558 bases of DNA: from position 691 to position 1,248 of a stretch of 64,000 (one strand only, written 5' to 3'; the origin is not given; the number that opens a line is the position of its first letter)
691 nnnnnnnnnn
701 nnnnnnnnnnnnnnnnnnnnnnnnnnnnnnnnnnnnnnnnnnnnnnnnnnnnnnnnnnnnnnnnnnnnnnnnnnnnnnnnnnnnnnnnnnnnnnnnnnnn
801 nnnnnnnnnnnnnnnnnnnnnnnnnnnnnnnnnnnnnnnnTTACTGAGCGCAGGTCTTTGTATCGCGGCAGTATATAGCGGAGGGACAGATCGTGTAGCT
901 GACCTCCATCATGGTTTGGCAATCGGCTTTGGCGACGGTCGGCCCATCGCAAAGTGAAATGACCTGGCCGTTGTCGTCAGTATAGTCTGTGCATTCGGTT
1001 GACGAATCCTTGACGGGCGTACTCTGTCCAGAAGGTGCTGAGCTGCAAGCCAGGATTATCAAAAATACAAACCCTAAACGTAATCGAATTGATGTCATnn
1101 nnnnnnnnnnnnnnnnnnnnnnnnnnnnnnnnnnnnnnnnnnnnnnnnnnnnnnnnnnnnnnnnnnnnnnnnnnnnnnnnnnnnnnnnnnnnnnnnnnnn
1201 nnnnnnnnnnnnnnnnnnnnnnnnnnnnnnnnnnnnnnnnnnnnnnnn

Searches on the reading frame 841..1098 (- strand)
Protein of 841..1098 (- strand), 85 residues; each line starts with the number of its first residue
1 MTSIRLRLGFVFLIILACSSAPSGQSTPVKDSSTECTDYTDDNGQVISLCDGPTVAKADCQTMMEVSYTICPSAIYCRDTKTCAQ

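Call 56: search_protein_families(library=pfam, alignment_id=A3, max_evalue=0.0001)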
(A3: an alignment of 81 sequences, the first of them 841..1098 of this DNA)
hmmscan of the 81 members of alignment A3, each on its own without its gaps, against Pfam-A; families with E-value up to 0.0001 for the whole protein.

A. member 1, window:841-1098:- (85 aa): 0 families

B. families by the number of members that match (of 81 scanned): 10 families
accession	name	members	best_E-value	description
PF08719.17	NADAR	1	7e-38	NADAR domain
PF11026.13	DUF2721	1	5.2e-32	Protein of unknown function (DUF2721)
PF20274.4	cREC_REC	1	3.3e-29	Cyclic-phosphate processing Receiver domain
PF01981.21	PTH2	1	6.8e-18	Peptidyl-tRNA hydrolase PTH2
PF11154.13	DUF2934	1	4.3e-12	Protein of unknown function (DUF2934)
PF06508.19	QueC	1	3e-09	Queuosine biosynthesis protein QueC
PF20393.3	Pro_CA_2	1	6.3e-07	Putative carbonic anhydrase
PF07098.16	DUF1360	1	1.3e-06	Protein of unknown function (DUF1360)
PF12850.12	Metallophos_2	1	1.6e-05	Calcineurin-like phosphoesterase superfamily domain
PF00149.33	Metallophos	1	5.8e-05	Calcineurin-like phosphoesterase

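Call 57: search_protein_families(library=phrogs, alignment_id=A3, max_evalue=0.0001)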
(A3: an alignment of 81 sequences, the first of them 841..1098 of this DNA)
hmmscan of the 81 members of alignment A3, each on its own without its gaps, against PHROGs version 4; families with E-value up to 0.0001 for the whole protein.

A. member 1, window:841-1098:- (85 aa): 0 families

B. families by the number of members that match (of 81 scanned): 15 families
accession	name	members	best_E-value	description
phrog_1017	-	1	2.5e-38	-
phrog_547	-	1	8.8e-36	phosphoesterase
phrog_3322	-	1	1.1e-31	endonuclease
phrog_20427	-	1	3.5e-30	-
phrog_1479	-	1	1.3e-27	-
phrog_1866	-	1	3.9e-19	-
phrog_5162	-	1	3.3e-17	-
phrog_1035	-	1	9.2e-16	endonuclease VII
phrog_3118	-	1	1.1e-10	HNH endonuclease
phrog_1550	-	1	3.5e-10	QueC-like queuosine biosynthesis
phrog_1400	-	1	4e-10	Srd anti-sigma factor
phrog_5822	-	1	7.8e-07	-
phrog_28193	-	1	2e-05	-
phrog_4592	-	1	4.5e-05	decoy of host sigma70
phrog_36680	-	1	5.5e-05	-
